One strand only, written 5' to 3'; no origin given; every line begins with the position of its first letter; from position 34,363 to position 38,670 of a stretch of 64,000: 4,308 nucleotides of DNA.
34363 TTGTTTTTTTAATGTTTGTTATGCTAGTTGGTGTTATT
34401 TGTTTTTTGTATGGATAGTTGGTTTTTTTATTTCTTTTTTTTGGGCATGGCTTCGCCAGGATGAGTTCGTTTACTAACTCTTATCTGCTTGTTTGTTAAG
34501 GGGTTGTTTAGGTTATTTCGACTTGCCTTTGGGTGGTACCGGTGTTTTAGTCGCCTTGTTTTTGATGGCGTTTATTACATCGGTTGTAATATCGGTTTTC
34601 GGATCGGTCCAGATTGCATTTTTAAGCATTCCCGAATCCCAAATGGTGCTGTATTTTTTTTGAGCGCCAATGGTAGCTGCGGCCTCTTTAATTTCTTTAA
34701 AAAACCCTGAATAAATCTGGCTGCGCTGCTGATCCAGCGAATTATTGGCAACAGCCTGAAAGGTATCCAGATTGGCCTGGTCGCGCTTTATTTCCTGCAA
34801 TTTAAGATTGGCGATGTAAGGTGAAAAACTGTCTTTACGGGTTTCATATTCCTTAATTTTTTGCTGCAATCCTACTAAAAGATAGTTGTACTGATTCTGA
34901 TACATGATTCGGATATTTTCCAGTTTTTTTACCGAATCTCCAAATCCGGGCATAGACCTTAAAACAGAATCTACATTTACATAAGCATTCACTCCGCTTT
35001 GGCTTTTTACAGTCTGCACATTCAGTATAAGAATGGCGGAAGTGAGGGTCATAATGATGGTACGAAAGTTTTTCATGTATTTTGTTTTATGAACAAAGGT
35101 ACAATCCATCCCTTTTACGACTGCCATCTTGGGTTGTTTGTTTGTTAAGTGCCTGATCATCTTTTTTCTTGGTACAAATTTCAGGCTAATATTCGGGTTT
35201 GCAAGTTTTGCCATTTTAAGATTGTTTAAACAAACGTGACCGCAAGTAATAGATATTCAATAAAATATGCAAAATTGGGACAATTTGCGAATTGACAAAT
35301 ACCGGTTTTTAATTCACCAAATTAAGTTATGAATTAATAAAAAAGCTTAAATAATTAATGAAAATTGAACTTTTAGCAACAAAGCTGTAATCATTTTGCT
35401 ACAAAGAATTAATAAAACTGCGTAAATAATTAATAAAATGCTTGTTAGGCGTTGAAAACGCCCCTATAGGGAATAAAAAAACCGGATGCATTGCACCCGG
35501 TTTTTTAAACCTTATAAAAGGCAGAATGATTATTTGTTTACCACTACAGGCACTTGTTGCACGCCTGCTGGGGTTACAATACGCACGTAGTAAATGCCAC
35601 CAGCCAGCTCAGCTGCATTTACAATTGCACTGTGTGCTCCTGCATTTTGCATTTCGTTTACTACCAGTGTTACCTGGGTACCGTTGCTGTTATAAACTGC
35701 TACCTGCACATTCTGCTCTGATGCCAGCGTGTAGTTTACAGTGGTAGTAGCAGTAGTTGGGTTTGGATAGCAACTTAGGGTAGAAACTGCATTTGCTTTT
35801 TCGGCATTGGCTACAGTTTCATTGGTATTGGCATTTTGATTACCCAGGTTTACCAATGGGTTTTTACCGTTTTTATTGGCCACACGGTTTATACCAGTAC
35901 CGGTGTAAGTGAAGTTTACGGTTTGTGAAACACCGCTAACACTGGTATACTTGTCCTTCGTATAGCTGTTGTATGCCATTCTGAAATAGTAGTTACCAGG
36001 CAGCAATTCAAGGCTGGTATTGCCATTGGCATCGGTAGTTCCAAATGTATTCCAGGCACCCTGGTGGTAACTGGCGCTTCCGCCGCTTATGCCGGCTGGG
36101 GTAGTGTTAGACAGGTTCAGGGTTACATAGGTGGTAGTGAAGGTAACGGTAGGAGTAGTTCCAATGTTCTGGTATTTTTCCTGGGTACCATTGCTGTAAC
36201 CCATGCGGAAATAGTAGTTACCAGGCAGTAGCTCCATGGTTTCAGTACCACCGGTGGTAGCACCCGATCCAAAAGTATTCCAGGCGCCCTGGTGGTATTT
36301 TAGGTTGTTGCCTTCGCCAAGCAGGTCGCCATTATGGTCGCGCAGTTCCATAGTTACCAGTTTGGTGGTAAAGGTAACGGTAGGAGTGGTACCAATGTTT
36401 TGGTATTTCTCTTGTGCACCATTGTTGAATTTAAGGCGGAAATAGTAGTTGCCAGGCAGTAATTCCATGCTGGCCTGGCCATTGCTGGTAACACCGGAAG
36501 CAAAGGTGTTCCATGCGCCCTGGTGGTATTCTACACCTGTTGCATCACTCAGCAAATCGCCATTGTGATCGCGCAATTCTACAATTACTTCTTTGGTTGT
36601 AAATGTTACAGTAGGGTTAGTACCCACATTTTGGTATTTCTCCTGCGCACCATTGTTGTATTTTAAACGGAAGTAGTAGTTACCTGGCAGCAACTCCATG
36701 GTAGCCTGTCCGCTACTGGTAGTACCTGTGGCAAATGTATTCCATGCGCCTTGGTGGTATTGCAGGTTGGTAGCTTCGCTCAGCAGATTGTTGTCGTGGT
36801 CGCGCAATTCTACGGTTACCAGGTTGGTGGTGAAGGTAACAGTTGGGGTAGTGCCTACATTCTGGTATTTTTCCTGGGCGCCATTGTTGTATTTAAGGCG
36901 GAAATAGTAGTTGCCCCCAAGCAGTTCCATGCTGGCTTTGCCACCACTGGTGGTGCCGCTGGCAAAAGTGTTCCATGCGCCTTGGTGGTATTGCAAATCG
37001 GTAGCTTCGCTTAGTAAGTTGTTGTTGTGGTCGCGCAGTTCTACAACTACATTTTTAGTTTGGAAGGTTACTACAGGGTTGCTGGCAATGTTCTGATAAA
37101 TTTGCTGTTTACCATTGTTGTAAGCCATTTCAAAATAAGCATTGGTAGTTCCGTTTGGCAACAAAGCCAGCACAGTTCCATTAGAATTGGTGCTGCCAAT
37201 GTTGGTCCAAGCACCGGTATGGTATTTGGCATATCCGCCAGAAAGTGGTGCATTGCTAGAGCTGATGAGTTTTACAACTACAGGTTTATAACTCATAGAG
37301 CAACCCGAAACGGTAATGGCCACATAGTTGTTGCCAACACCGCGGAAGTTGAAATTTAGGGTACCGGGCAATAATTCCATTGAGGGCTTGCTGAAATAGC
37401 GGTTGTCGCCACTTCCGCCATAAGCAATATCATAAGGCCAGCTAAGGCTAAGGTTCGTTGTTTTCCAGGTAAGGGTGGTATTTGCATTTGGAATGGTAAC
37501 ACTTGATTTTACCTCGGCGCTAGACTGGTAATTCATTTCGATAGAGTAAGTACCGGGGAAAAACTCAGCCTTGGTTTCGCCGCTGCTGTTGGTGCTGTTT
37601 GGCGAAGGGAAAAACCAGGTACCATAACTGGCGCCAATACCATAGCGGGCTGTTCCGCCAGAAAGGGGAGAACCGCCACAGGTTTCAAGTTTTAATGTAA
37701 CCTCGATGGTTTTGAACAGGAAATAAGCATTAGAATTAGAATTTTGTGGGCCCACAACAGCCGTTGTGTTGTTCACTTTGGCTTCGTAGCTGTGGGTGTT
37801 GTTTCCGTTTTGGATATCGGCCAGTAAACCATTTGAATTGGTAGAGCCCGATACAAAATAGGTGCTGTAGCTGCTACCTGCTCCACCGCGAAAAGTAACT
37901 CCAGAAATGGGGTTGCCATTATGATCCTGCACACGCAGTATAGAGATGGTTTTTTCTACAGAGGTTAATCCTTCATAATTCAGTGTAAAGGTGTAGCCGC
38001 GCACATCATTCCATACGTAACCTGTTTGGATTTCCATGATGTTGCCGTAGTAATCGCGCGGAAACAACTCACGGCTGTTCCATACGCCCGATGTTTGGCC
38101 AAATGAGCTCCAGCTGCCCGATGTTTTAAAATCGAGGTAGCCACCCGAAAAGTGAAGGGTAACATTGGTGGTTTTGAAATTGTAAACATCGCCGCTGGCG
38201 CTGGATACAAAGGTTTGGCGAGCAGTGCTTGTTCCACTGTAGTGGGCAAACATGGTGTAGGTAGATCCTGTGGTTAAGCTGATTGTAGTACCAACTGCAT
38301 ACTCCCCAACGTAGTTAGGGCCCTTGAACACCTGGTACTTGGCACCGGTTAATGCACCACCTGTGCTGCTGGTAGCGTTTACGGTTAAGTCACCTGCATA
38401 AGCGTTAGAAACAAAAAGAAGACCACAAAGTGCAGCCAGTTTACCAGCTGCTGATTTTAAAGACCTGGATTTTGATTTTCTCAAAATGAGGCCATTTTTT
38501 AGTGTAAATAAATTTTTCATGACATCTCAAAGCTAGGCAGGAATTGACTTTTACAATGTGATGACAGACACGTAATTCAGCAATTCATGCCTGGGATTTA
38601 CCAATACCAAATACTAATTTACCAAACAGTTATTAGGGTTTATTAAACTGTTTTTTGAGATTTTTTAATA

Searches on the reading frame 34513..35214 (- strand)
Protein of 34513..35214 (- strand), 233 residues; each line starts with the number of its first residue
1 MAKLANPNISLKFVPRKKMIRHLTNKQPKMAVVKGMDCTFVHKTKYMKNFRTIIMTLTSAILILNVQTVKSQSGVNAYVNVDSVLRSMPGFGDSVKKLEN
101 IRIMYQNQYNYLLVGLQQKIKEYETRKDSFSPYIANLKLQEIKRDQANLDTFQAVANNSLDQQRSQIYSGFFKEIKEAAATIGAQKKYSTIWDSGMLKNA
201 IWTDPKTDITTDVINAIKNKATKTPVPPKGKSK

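Call 19: search_protein_families(library=pfam, proteins=[window:34513-35214:-], max_evalue=0.001)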
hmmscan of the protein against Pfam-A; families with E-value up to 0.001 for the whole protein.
window:34513-35214:- (233 aa): 1 family
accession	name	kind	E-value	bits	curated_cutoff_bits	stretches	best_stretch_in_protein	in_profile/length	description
PF03938.19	OmpH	-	2.6e-19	70.3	32.4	1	77-216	3-140/141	Outer membrane protein (OmpH-like)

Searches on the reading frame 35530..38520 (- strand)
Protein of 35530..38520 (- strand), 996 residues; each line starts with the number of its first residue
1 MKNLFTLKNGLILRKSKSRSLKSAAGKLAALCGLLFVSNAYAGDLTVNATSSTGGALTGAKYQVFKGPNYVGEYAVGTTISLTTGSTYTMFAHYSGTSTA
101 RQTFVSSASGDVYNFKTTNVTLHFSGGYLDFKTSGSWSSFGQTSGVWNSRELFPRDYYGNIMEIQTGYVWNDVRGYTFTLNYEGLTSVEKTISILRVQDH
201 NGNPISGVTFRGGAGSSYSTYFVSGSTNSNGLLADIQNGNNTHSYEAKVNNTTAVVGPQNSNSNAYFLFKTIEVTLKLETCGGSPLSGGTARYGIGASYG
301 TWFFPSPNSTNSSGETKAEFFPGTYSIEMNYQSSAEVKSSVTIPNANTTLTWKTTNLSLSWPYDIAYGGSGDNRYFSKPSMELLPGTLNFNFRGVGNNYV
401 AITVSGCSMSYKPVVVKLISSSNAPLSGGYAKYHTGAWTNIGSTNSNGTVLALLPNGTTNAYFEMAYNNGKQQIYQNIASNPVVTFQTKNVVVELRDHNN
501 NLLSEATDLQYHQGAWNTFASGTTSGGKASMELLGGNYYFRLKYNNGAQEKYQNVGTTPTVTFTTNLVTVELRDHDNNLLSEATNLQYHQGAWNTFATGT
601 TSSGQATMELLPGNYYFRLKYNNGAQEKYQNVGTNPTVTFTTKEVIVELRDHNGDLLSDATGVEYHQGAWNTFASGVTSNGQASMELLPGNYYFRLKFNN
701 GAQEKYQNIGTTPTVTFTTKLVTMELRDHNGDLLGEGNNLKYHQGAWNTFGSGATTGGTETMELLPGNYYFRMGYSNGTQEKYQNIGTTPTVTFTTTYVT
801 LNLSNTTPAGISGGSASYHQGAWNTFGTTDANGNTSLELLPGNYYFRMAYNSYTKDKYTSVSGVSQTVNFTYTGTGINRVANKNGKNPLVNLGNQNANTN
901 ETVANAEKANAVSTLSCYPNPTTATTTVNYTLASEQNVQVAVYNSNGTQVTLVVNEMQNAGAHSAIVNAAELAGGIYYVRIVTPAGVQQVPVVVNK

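Call 5: search_protein_families(library=pfam, proteins=[window:35530-38520:-], max_evalue=0.01)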
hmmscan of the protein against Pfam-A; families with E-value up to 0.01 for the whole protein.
window:35530-38520:- (996 aa): 4 families
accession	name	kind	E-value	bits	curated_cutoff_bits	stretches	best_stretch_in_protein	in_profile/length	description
PF18962.6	Por_Secre_tail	-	1.8e-08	34.9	27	1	918-983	2-64/75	Secretion system C-terminal sorting domain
PF25371.1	DUF7884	-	2.7e-05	24.8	27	0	694-737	14-59/90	Domain of unknown function (DUF7884)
PF01687.23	Flavokinase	-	0.00078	20.1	19.6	0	612-664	39-92/124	Riboflavin kinase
PF12699.13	phiKZ_IP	-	0.0013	18.5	27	0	575-619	210-254/387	phiKZ-like phage internal head proteins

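Call 6: search_protein_families(library=ncbifam, proteins=[window:35530-38520:-], max_evalue=0.01)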
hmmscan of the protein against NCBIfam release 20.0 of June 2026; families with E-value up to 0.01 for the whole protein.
window:35530-38520:- (996 aa): 2 families
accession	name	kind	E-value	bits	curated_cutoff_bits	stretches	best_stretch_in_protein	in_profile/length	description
TIGR04183.1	Por_Secre_tail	domain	8.8e-10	38.4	23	1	918-994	2-71/72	T9SS type A sorting domain-containing protein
NF004163.0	PRK05627.1-6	equivalog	0.0055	15.9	315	0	626-667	237-278/313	bifunctional riboflavin kinase/FAD synthetase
